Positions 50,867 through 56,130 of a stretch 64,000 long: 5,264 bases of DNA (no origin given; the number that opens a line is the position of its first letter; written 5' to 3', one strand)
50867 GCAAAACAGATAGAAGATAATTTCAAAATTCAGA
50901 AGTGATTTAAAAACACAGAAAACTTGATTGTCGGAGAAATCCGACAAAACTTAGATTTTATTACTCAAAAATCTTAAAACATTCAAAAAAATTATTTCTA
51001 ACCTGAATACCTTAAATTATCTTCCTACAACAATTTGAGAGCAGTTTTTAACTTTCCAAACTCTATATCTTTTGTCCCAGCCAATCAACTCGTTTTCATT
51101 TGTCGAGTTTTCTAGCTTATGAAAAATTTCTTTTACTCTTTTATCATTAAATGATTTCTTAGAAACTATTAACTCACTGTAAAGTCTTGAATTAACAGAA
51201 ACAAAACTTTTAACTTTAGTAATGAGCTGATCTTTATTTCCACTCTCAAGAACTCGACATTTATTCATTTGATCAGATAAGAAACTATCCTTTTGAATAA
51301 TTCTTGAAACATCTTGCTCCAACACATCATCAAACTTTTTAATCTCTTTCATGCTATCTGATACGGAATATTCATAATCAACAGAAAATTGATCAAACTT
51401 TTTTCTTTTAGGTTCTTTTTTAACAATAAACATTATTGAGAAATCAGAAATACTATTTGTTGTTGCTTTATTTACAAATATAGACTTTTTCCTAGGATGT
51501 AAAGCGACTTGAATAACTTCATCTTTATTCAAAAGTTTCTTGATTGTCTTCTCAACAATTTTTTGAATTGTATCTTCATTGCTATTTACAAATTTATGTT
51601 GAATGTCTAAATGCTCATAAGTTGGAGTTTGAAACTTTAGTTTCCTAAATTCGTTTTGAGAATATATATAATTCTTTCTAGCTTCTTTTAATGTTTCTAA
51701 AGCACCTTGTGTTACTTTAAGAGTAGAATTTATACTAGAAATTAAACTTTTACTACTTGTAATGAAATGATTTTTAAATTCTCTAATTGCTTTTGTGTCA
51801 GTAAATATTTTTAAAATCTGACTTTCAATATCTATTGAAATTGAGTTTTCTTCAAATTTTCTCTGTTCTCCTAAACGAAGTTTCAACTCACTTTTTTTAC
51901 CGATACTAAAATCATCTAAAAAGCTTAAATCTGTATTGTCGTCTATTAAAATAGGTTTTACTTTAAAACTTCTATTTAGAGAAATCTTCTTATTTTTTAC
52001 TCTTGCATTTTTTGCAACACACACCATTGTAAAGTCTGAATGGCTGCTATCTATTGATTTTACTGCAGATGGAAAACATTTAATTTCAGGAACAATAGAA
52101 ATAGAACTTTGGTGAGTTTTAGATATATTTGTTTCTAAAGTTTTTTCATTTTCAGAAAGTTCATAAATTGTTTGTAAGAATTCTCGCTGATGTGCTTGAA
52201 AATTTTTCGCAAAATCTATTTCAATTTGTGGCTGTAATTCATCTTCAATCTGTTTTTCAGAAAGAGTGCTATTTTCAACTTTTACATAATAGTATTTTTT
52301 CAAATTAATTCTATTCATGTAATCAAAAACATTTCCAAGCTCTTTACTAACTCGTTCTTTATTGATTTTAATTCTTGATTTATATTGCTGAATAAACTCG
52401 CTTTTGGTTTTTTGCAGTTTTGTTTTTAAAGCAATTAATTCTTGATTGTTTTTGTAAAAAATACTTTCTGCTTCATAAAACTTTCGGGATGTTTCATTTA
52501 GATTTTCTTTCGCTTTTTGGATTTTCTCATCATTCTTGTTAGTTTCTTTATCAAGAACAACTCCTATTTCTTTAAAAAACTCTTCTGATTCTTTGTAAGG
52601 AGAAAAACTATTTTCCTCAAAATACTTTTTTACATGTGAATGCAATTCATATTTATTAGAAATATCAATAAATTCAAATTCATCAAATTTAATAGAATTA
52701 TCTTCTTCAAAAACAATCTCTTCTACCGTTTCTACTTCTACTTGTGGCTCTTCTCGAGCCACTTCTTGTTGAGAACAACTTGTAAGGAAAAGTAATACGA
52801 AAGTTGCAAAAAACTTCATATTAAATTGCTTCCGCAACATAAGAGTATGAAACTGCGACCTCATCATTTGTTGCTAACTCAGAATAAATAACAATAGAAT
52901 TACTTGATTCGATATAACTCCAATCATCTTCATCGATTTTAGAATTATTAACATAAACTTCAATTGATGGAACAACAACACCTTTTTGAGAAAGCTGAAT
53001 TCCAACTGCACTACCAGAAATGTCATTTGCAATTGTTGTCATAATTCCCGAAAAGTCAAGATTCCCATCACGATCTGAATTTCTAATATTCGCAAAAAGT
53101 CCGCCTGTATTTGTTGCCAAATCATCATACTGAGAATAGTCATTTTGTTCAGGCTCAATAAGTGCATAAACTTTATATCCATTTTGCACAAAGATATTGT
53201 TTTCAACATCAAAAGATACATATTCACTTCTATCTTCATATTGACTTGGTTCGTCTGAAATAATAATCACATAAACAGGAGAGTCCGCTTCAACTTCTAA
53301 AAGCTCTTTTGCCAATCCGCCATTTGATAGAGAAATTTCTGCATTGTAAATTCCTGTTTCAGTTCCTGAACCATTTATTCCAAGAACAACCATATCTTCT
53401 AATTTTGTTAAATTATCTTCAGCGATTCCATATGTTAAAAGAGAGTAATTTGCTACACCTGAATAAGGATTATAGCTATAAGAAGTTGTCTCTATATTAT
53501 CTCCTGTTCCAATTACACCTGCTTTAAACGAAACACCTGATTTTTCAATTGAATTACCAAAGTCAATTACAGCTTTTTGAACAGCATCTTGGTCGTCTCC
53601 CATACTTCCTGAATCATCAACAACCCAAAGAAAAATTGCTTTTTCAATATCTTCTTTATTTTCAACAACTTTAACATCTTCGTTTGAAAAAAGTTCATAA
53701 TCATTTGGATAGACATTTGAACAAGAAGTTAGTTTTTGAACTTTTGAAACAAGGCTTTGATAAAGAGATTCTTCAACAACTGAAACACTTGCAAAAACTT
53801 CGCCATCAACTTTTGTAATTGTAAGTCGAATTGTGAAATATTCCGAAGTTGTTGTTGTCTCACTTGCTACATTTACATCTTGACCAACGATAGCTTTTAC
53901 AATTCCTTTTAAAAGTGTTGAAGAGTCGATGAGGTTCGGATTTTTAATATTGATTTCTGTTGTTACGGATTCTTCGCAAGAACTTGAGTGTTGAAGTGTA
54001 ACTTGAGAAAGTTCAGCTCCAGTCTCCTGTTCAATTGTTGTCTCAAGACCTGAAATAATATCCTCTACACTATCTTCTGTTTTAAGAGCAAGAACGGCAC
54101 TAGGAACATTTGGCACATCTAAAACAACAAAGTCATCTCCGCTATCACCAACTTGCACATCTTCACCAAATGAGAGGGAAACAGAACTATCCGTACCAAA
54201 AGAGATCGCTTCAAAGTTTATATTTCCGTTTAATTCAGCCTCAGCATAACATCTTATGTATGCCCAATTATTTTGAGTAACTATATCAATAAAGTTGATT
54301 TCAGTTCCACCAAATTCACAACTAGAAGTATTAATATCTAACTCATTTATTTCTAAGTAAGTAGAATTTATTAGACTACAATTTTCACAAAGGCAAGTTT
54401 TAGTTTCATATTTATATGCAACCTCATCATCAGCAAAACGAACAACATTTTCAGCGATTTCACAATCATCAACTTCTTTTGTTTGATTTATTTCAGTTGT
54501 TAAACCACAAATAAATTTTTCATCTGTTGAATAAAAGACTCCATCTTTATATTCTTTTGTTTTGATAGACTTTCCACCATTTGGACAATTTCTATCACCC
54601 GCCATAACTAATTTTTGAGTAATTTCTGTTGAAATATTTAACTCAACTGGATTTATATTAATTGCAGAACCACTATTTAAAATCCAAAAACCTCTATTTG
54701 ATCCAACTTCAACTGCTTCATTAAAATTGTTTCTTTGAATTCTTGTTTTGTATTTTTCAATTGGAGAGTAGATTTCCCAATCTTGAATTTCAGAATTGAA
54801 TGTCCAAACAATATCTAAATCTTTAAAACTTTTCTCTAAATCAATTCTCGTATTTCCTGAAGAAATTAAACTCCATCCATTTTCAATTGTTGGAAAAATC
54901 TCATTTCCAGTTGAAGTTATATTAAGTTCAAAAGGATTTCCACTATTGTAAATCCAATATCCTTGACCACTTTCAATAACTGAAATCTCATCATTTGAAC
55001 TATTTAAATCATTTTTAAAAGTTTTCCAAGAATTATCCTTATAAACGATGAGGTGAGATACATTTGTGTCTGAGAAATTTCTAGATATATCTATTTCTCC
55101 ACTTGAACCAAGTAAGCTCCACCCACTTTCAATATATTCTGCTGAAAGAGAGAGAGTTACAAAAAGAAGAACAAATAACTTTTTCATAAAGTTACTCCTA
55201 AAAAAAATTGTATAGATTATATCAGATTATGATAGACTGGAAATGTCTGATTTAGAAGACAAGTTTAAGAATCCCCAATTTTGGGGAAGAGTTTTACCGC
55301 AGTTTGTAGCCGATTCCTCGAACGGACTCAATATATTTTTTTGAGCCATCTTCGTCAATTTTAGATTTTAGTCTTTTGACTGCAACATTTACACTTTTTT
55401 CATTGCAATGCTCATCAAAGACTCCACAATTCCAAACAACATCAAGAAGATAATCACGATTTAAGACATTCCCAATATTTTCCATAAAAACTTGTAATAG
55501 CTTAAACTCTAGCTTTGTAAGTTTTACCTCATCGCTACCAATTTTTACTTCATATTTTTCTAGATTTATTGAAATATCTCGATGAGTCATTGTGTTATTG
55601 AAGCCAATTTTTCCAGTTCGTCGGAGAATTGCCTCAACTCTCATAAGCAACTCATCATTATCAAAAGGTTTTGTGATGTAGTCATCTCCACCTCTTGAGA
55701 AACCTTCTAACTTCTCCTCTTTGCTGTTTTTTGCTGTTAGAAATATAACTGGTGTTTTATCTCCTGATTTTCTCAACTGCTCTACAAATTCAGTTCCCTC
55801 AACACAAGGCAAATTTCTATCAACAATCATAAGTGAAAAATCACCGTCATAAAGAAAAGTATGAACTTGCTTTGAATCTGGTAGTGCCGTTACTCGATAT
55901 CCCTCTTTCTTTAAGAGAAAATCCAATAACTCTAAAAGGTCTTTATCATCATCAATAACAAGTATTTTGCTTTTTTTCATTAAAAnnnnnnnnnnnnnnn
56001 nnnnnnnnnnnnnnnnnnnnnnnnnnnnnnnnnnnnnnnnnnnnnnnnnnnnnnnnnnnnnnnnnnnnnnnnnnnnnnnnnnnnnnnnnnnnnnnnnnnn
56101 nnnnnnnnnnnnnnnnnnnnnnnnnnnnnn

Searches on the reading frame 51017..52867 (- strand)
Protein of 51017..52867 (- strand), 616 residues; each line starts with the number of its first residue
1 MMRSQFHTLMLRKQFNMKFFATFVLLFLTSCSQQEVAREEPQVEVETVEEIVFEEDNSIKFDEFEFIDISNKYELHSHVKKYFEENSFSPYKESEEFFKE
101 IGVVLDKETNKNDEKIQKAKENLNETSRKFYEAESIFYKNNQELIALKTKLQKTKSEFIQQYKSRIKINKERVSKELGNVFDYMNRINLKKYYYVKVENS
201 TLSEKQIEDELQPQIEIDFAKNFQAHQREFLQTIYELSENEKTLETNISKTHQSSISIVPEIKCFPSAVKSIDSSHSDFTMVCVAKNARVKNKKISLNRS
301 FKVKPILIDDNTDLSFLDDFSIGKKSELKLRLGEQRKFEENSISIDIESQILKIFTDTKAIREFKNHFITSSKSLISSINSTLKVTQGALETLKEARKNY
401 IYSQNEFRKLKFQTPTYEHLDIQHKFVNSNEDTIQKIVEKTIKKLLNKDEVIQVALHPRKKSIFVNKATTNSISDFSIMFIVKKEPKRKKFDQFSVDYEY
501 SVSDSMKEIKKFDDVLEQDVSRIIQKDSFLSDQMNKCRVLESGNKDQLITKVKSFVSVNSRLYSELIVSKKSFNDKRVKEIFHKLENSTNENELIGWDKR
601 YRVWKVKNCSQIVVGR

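Call 40: search_protein_families(library=pfam, proteins=[window:51017-52867:-], max_evalue=0.01)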
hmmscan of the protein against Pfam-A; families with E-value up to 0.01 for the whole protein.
window:51017-52867:- (616 aa): 1 family
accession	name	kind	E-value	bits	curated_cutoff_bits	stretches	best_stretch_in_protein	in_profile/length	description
PF16789.10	YscO-like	-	0.00063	20.2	27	1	104-181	81-154/161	YscO-like protein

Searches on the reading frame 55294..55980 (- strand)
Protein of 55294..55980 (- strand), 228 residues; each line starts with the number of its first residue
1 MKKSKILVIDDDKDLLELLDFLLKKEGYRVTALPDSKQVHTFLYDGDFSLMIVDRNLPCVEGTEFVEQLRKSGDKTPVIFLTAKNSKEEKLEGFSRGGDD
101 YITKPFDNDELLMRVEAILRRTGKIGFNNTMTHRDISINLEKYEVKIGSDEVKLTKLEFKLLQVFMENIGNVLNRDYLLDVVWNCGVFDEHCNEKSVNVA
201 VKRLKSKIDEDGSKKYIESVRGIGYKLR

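Call 11: search_protein_families(library=ncbifam, proteins=[window:55294-55980:-], max_evalue=0.01)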
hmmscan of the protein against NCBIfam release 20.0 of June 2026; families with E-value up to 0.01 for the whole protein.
window:55294-55980:- (228 aa): 92 families (the best 25 are shown)
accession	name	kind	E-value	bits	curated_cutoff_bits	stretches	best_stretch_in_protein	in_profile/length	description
TIGR02154.1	PhoB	equivalog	5.4e-51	173.1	296.2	1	4-227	3-225/226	phosphate regulon transcriptional regulator PhoB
NF040689.1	MtrAB_MtrA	equivalog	5.4e-49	166.5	300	1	6-226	1-217/219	MtrAB system response regulator MtrA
NF053854.1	RespRegPhoBBctds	equivalog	1.3e-48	165.3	270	1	6-227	1-224/225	two-component system response regulator PhoB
TIGR01387.1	cztR_silR_copR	subfamily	1.8e-48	165.1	279.2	1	6-227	1-218/218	heavy metal response regulator transcription factor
NF040534.1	resp_reg_YycF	equivalog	1.5e-46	158.5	340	1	5-228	2-228/231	response regulator YycF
NF007005.1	PRK09468.1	equivalog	4.8e-43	147.3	331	1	2-225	2-229/237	osmolarity response regulator transcription factor OmpR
NF007928.2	PRK10643.1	equivalog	5e-43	147.3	330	1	5-227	2-216/216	two-component system response regulator PmrA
NF041734.1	resp_reg_RppA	equivalog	8.8e-42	143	250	1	5-227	2-227/229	two-component system response regulator RppA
NF041733.1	resp_reg_CseB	equivalog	6.1e-41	140.3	350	1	5-228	2-227/228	two-component system response regulator CseB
NF033117.2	vanR_ACDEGLN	exception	6.2e-41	140.4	350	1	6-227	1-225/226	VanR-ABDEGLN family response regulator transcription factor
NF008296.0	PRK11083.1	equivalog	4.6e-40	137.4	273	1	1-227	1-225/228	two-component system response regulator CreB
NF045944.1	ResRegRpaBCyano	equivalog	4.8e-40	137.3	330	1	7-227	1-227/229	response regulator transcription factor RpaB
NF045991.1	RespRegCtrARhodob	equivalog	6.7e-40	137.2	350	1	5-228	2-222/224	response regulator transcription factor CtrA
NF051850.1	RespRegRprY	equivalog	8.5e-40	136.6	370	1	3-227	4-226/234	response regulator transcription factor RprY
NF007346.1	PRK09836.1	equivalog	6e-39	134.1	420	1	5-227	2-221/227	copper/silver response regulator transcription factor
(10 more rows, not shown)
